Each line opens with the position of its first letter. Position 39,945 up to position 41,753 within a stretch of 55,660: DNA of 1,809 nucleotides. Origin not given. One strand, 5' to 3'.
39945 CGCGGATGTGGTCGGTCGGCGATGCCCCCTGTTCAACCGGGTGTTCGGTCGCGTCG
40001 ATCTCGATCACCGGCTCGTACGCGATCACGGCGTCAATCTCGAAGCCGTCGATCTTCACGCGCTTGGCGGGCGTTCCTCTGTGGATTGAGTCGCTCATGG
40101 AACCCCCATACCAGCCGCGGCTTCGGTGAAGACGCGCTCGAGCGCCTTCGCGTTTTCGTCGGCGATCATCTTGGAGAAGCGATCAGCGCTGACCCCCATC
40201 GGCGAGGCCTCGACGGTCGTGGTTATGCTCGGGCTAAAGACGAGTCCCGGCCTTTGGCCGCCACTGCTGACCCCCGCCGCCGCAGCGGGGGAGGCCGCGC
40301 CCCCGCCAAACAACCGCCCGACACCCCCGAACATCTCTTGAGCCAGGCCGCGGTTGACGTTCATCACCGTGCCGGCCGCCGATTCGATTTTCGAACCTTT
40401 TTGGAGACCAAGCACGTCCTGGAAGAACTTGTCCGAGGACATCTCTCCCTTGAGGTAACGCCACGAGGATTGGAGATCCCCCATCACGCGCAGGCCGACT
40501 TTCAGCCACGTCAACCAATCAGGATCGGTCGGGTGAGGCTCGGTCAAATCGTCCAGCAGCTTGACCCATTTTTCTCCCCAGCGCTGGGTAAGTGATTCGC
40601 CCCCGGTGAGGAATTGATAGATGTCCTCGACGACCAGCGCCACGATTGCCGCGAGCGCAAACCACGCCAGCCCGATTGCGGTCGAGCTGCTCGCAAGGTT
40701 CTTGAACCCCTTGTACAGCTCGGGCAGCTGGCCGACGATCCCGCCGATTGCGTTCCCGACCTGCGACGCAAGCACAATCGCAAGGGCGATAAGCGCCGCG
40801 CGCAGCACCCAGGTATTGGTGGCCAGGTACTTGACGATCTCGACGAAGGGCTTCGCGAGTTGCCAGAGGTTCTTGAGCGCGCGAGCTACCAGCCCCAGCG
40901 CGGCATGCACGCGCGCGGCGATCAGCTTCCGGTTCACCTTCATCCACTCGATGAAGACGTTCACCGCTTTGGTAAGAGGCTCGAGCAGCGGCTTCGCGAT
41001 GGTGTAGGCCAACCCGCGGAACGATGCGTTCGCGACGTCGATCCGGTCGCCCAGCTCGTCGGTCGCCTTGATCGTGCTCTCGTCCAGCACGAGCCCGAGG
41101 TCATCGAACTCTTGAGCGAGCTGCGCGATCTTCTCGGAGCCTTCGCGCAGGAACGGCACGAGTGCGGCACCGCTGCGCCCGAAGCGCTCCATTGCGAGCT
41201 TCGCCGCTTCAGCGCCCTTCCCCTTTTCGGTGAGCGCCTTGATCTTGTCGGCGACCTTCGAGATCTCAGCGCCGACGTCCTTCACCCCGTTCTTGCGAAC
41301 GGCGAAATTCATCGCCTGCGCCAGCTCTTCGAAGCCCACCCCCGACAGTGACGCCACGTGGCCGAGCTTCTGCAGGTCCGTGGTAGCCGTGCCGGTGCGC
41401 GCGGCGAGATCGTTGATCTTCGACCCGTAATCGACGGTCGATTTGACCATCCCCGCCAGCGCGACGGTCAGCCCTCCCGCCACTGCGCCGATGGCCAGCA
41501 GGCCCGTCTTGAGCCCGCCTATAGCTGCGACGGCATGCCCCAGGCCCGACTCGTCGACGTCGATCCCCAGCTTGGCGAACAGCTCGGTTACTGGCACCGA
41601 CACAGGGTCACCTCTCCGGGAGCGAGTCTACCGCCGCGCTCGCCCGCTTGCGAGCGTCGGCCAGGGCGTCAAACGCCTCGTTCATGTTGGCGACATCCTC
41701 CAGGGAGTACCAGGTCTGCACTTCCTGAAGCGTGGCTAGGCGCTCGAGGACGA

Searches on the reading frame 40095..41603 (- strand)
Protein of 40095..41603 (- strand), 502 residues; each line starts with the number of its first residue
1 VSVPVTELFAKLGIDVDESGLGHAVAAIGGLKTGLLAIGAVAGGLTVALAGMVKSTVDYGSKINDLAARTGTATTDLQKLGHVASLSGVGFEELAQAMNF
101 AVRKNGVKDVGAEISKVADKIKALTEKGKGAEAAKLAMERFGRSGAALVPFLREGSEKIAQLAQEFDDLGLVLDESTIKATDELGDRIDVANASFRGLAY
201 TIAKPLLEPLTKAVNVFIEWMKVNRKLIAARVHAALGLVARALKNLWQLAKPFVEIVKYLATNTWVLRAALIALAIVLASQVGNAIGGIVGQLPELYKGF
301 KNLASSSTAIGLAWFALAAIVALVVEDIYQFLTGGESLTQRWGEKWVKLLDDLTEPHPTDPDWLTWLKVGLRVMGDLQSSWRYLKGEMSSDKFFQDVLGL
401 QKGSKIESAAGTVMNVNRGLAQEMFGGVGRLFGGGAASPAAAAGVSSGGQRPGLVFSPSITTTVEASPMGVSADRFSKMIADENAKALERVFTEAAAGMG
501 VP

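Call 69: search_protein_families(library=phrogs, proteins=[window:40095-41603:-], max_evalue=0.00001)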
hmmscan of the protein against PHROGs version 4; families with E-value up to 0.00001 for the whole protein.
window:40095-41603:- (502 aa): 11 families
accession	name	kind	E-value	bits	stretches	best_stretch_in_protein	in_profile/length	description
phrog_8125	-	tail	8e-24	85.6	1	104-349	168-376/578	tail length tape measure protein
phrog_8462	-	tail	3.2e-22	80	2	114-325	156-350/672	tail length tape measure protein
phrog_2854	-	tail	1e-19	71.7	1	132-303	177-329/855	tail length tape measure protein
phrog_9388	-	unknown function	5.7e-19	69.3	1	5-343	5-333/615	-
phrog_13338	-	unknown function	1.5e-17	64.2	1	107-290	137-290/903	-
phrog_2276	-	tail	4.1e-14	53.2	1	102-429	171-447/673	tail length tape measure protein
phrog_3981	-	tail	1e-13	52.3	1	20-328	35-345/584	tail length tape measure protein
phrog_9483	-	tail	5.4e-13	49.3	1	38-202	47-232/657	tail length tape measure protein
phrog_33680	-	unknown function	1.4e-11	44.3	1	117-219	400-505/726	-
phrog_1272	-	tail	2.5e-07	29.8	1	10-325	394-670/1606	tail length tape measure protein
phrog_22443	-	unknown function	3.8e-06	26.3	0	128-274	162-303/1064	-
